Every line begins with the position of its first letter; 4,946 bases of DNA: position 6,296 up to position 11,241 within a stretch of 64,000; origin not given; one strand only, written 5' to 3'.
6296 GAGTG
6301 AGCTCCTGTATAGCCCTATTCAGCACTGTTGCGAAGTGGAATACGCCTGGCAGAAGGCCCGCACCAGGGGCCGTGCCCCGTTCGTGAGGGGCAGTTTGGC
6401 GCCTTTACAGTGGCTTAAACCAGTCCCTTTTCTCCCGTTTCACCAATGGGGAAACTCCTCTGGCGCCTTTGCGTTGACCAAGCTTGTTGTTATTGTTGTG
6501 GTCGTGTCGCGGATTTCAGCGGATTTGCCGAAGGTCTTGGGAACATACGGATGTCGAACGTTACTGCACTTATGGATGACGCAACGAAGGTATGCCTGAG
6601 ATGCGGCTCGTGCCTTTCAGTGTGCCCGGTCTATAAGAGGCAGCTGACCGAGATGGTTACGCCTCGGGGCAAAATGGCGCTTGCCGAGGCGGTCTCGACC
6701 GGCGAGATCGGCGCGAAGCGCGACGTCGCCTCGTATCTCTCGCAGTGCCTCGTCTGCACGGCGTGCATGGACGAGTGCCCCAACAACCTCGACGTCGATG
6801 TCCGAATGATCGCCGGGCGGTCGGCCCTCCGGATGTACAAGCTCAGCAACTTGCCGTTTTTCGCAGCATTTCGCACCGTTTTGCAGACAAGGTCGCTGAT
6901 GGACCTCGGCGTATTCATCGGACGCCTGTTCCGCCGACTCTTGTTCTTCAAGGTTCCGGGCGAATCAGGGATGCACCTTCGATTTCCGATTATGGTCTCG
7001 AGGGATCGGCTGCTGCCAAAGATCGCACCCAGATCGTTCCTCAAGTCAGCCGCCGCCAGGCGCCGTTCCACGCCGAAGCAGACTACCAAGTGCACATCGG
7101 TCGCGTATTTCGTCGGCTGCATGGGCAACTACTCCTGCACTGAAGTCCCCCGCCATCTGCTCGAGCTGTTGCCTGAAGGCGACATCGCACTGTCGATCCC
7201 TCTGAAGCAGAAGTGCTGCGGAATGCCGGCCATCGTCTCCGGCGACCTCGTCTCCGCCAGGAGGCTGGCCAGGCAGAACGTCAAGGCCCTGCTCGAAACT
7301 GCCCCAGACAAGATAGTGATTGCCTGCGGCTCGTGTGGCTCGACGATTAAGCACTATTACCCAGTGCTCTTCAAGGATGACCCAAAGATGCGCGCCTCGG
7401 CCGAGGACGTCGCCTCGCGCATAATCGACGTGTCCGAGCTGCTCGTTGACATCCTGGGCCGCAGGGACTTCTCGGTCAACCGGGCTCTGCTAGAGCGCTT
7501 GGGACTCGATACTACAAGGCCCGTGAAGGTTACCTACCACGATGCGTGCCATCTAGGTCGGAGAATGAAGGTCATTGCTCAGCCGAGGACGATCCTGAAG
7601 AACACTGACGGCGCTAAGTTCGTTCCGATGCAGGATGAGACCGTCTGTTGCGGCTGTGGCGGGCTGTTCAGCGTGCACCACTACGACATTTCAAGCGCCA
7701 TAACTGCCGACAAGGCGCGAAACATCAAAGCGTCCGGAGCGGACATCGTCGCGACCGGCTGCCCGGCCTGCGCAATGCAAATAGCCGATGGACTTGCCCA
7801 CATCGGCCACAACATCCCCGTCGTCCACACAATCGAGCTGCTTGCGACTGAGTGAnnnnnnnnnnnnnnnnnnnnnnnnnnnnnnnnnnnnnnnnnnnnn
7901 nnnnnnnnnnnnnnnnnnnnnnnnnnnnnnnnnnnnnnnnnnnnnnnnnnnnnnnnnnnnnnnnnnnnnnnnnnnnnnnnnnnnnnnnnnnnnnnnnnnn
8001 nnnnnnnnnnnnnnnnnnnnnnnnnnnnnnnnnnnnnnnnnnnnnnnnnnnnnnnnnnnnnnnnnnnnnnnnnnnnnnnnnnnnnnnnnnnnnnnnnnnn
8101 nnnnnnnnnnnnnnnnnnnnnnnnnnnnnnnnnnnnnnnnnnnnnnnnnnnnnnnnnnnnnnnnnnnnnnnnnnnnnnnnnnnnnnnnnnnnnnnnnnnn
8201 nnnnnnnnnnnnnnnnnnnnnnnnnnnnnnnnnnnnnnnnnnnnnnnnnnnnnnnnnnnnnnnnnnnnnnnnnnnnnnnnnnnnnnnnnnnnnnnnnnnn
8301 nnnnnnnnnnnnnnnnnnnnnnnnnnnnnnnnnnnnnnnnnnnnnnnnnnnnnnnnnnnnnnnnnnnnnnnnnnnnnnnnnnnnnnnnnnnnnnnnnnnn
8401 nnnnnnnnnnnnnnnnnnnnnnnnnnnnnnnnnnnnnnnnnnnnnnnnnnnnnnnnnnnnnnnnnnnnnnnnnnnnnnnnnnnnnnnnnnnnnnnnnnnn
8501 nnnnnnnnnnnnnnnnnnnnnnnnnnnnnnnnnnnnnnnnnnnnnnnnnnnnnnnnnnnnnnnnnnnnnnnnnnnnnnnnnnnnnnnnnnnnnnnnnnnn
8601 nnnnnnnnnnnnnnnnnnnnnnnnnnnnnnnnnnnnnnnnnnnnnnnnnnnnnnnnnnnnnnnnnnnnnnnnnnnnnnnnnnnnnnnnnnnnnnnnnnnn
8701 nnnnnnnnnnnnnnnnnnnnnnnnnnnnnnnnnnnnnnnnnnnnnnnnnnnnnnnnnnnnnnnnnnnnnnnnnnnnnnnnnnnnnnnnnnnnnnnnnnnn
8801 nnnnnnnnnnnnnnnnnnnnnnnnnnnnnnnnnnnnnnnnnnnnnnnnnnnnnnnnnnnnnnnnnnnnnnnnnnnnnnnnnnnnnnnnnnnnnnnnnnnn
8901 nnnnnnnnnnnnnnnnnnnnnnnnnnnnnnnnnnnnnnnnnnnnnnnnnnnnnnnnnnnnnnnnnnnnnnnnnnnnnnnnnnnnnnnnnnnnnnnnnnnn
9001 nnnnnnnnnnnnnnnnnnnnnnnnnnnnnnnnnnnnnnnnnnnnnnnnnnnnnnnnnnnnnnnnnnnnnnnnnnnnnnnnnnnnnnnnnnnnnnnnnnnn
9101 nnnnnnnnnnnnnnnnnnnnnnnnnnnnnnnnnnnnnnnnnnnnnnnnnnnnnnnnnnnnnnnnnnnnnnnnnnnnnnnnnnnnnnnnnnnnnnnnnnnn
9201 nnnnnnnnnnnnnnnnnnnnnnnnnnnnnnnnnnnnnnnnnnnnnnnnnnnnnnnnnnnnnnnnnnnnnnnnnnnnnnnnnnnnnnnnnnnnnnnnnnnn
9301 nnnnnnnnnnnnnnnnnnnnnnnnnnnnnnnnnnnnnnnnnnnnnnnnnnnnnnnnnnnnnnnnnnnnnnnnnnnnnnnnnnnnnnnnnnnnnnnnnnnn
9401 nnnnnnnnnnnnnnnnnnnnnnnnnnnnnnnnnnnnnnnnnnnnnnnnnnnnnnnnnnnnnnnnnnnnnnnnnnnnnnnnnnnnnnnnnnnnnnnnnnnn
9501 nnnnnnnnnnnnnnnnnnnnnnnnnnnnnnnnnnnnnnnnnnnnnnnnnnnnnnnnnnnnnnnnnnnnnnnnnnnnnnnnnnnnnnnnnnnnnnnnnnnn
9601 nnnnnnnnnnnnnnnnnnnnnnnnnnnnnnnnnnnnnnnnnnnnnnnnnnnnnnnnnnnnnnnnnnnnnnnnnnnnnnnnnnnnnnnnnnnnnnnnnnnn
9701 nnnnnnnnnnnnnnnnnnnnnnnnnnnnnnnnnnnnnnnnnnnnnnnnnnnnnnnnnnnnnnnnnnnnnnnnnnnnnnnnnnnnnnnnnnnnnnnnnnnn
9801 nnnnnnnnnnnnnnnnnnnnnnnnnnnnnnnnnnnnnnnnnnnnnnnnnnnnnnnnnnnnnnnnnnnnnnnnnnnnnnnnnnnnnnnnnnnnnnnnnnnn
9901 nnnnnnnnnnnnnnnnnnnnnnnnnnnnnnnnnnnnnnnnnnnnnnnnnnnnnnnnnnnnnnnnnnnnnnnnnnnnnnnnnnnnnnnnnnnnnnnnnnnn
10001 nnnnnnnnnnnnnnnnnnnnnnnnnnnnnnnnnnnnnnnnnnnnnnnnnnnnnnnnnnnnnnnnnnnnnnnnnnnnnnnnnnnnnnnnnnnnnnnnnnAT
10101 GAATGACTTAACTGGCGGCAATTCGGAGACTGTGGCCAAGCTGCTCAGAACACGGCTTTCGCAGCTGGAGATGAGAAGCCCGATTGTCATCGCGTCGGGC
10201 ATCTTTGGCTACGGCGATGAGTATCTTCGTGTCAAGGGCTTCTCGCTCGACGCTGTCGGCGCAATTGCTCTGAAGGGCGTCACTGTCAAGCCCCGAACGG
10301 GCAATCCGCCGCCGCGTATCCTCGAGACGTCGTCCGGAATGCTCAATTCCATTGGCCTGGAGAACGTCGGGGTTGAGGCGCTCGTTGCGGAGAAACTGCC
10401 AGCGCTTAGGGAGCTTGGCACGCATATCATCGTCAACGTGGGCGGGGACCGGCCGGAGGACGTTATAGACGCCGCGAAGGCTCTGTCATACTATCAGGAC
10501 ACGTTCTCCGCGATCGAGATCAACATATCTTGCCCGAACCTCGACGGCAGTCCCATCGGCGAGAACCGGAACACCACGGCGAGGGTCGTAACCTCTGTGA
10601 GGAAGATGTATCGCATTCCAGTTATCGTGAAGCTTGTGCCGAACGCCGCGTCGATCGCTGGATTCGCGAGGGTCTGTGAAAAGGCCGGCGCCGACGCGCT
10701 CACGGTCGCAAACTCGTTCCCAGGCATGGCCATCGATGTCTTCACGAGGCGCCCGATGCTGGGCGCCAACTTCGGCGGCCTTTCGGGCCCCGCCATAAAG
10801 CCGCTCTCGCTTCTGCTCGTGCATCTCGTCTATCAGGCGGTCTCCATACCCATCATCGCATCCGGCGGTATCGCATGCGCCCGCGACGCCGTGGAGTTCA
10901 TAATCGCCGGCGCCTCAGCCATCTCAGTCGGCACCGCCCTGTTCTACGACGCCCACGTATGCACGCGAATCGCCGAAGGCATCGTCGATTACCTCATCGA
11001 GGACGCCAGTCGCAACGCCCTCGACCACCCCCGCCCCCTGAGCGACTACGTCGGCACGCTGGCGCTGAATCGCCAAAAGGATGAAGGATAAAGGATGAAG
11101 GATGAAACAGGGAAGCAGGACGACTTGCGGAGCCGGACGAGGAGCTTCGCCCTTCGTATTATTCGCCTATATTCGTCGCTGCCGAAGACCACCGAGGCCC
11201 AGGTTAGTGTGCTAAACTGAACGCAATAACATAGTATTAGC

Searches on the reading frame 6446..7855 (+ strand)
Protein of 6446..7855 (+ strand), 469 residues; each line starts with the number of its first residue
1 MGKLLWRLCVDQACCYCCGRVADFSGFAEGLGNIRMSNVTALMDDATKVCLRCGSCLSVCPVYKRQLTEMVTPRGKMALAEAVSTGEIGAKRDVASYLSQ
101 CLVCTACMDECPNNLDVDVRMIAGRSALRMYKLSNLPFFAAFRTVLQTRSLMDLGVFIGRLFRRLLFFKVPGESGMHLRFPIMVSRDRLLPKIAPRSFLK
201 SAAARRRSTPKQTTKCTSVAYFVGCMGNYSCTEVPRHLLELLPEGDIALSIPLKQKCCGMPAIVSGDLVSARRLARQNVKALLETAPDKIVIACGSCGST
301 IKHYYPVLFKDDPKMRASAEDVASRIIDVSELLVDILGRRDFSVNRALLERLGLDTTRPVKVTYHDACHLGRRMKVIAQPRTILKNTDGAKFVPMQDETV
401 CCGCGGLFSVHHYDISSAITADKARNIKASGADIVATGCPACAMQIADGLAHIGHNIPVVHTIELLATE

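Call 10: search_protein_families(library=pfam, proteins=[window:6446-7855:+])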
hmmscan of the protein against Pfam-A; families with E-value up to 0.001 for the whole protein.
window:6446-7855:+ (469 aa): 6 families
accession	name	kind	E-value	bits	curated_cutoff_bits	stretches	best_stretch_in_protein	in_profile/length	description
PF02754.22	CCG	-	8.6e-35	119.1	20.6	2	362-446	1-84/85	Cysteine-rich domain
PF13183.11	Fer4_8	-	1.4e-10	41.9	27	1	48-115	3-68/68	4Fe-4S dicluster domain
PF13534.11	Fer4_17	-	9.6e-07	29.7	22.2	1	50-116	2-61/61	4Fe-4S dicluster domain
PF12838.12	Fer4_7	-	1.5e-05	25.8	27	1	50-114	2-51/52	4Fe-4S dicluster domain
PF13484.11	Fer4_16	-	5.1e-05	24.4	30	1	50-114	2-66/66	4Fe-4S double cluster binding domain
PF13237.11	Fer4_10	-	0.00019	21.8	25.5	1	47-112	6-53/53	4Fe-4S dicluster domain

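Call 39: find_homologous_proteins(query=window:6446-7855:+, max_evalue=1e-80)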
Query window:6446-7855:+ (469 aa): 13 proteins with E <= 1e-80 among 8000 candidates.
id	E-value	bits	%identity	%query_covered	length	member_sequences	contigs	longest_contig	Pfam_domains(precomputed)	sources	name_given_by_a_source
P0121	4.3e-277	937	96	93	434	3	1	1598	PF12838.13,PF13534.12,PF02754.22,PF13183.12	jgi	-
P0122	1.3e-251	853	86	93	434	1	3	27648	PF12838.13,PF13534.12,PF02754.22,PF13183.12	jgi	-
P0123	4.7e-240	815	81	93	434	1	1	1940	PF12838.13,PF13534.12,PF02754.22,PF13183.12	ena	-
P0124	1.2e-221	755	76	93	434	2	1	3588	PF12838.13,PF13534.12,PF02754.22,PF13183.12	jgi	-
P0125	3.0e-220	750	76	92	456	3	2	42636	PF12838.13,PF13534.12,PF02754.22,PF13183.12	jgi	-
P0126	6.9e-211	719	71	92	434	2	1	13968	PF13484.12,PF12838.13,PF13534.12,PF02754.22,PF13183.12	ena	-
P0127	1.4e-210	718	73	93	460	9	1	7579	PF13534.12,PF02754.22,PF13183.12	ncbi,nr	ncbi:MAG: hypothetical protein DRH70_03275 [Candidatus Coatesbacteria bacterium]|nr:MAG: hypothetica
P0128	1.2e-207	709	73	90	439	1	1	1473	PF12838.13,PF13534.12,PF02754.22,PF13237.12,PF13183.12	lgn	-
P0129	1.3e-199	682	69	92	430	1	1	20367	PF13484.12,PF13534.12,PF02754.22,PF13183.12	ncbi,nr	ncbi:MAG: (Fe-S)-binding protein [Candidatus Coatesbacteria bacterium]|nr:(Fe-S)-binding protein [Ca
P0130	7.3e-149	515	54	94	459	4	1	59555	PF12838.13,PF13534.12,PF02754.22,PF13183.12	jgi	-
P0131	5.1e-84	301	37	89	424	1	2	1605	PF12838.13,PF13534.12,PF02754.22,PF13183.12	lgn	-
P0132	2.1e-83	299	37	89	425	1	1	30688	PF12838.13,PF13534.12,PF02754.22,PF13183.12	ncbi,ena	-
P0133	2.4e-83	299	37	89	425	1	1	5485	PF12838.13,PF13534.12,PF02754.22,PF13183.12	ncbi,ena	-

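Call 40: find_encoding_contigs(protein=P0125, flank=5000, max_places=4)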
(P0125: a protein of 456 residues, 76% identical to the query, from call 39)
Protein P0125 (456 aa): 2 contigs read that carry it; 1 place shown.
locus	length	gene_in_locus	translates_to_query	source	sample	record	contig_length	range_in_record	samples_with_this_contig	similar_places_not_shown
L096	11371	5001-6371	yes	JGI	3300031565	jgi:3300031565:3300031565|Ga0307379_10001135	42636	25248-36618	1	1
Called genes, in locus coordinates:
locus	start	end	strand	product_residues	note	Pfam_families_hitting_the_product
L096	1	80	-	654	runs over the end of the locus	PF13360:PQQ_2 (faint), PF13570:Beta-prop_ACSF4 (faint), PF23381:Beta-prop_IFT122_1st (faint)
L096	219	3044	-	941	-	PF13620:CarboxypepD_reg (weak), PF00082:Peptidase_S8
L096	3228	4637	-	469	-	PF04055:Radical_SAM (weak)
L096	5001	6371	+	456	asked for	PF12838:Fer4_7 (weak), PF13183:Fer4_8, PF13534:Fer4_17 (weak), PF02754:CCG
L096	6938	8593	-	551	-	-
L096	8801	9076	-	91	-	-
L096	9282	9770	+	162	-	-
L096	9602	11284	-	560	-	PF13231:PMT_2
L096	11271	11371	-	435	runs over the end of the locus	PF00534:Glycos_transf_1 (weak), PF13692:Glyco_trans_1_4, PF13524:Glyco_trans_1_2 (weak)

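Call 41: find_encoding_contigs(protein=P0126, flank=5000, max_places=4)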
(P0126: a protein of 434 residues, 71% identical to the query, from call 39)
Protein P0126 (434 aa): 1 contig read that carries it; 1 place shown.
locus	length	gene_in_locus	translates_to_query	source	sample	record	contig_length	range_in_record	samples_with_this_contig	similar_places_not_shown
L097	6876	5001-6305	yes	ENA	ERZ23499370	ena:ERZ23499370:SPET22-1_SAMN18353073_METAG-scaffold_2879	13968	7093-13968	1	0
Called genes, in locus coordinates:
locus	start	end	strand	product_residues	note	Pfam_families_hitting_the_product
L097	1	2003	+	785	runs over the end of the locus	PF07494:Reg_prop (faint)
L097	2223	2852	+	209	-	PF00753:Lactamase_B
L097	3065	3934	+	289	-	PF01061:ABC2_membrane, PF12698:ABC2_membrane_3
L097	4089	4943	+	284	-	PF01061:ABC2_membrane, PF12698:ABC2_membrane_3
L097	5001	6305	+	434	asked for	PF12838:Fer4_7 (weak), PF13183:Fer4_8, PF13484:Fer4_16 (weak), PF13534:Fer4_17 (weak), PF02754:CCG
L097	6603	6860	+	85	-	PF10049:DUF2283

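Call 42: find_encoding_contigs(protein=P0127, flank=5000, max_places=4)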
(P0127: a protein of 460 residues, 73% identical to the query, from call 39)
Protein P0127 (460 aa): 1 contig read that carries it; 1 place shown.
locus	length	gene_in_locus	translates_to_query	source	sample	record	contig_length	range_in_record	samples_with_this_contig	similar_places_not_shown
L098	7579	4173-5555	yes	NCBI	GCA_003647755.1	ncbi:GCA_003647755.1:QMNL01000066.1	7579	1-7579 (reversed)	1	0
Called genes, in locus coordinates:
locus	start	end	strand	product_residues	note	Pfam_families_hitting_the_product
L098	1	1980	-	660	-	PF13620:CarboxypepD_reg (faint), PF00082:Peptidase_S8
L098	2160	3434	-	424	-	PF04055:Radical_SAM (faint)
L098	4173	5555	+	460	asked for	PF13183:Fer4_8, PF13534:Fer4_17 (weak), PF02754:CCG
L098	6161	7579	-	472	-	?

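Call 49: search_protein_families(library=pfam, proteins=[L096:8801-9076:-, L096:6938-8593:-, L098:6161-7579:-], max_evalue=0.01)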
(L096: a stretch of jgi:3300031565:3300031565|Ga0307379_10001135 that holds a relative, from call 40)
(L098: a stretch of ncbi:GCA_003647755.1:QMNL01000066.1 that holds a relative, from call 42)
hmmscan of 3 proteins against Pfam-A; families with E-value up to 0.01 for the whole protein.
L096:8801-9076:- (91 aa): 0 families

L096:6938-8593:- (551 aa): 0 families

L098:6161-7579:- (472 aa): 0 families

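Call 57: search_protein_families(library=ncbifam, proteins=[L096:8801-9076:-, L096:6938-8593:-, L098:6161-7579:-], max_evalue=0.1)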
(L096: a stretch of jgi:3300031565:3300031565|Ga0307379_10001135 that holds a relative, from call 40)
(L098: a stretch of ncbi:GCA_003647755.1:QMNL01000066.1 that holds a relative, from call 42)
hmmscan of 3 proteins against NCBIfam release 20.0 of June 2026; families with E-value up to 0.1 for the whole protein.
L096:8801-9076:- (91 aa): 0 families

L096:6938-8593:- (551 aa): 0 families

L098:6161-7579:- (472 aa): 0 families

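Call 58: search_solved_structures(query=L096:8804-9076:-, max_evalue=1)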
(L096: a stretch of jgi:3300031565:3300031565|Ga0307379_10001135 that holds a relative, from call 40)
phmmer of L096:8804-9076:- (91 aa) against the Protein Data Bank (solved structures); distinct sequences matched with E-value up to 1: 0.

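Call 67: find_homologous_proteins(query=L096:8804-9076:-, max_evalue=0.001)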
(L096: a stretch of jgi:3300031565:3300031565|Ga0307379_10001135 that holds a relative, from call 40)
Query L096:8804-9076:- (91 aa): 13 proteins with E <= 0.001 among 14 candidates.
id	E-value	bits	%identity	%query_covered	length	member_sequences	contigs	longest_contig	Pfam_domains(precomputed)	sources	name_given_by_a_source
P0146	2.1e-53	196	100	100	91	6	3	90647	-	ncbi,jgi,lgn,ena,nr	ncbi:MAG TPA: hypothetical protein VM163_04825 [bacterium]|nr:hypothetical protein [bacterium]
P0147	3.1e-44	167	84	100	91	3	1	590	-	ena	-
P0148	4.0e-38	147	74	100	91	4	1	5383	-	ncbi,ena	-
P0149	8.6e-38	146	76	100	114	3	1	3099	-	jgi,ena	-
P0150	3.1e-37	144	75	100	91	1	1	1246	-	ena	-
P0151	5.8e-37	143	76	100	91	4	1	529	-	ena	-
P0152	1.3e-36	142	75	100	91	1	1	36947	-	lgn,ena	-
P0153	1.7e-36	142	75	100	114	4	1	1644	-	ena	-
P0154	3.1e-36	141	74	100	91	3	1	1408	-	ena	-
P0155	7.1e-35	137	73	100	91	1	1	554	-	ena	-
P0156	1.6e-33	132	68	100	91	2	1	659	-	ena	-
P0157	3.9e-28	115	63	99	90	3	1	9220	-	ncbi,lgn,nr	ncbi:MAG: hypothetical protein JW759_02070 [Candidatus Coatesbacteria bacterium]|nr:hypothetical pro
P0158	1.6e-25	107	67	84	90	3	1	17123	-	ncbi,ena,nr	ncbi:hypothetical protein J7M28_04375 [bacterium]|nr:hypothetical protein [bacterium]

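Call 74: predict_structure(alignment_id=A8)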
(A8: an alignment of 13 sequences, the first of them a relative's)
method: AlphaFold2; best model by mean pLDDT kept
length: 91 residues; sequences in the alignment: 13
mean_pLDDT: 72.5   pTM: 0.60
mean pLDDT of the five models: 72.5, 72.0, 71.6, 71.5, 69.7
residues with pLDDT >= 90: 17; 70-90: 37; 50-70: 23; < 50: 14
segments of 3 or more residues with pLDDT < 50: 78-91
pLDDT, mean of each block of 10 residues (from residue 1): 85 70 89 76 60 92 88 58 38 35
secondary structure, 60 per line:
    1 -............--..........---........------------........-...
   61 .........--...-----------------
elements in order: E2-13 E16-25 H29-36 E49-56 H58-69

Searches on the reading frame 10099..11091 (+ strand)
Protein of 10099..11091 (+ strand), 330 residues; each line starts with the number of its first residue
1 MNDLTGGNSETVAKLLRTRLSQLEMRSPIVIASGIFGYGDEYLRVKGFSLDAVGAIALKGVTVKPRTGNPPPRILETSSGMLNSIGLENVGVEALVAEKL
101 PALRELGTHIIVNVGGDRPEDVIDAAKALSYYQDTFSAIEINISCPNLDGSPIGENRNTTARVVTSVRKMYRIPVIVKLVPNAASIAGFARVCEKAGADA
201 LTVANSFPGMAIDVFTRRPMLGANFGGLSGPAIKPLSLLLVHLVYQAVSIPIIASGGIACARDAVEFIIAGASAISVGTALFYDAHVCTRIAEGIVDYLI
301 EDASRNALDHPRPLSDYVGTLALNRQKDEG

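Call 10: search_protein_families(library=pfam, proteins=[window:10099-11091:+])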
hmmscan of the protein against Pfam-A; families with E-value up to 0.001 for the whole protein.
window:10099-11091:+ (330 aa): 5 families
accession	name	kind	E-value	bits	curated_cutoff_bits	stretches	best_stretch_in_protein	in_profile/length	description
PF01180.27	DHO_dh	-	1.3e-66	225.2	27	1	16-298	2-290/291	Dihydroorotate dehydrogenase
PF03060.21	NMO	-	7.1e-09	35.9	28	1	222-282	164-226/331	Nitronate monooxygenase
PF01207.24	Dus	-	7.6e-08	32.3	20.4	1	98-203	45-157/311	Dihydrouridine synthase (Dus)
PF00977.27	His_biosynth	-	4.6e-05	23.4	23.6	1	240-284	181-225/228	Histidine biosynthesis protein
PF01070.24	FMN_dh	-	0.00094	18.7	24.9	0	243-285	265-309/350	FMN-dependent dehydrogenase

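Call 13: find_encoding_contigs(protein=window:10099-11091:+, flank=4000, max_places=10)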
Protein window:10099-11091:+ (330 aa): no gene with exactly this product is on record in the collection.
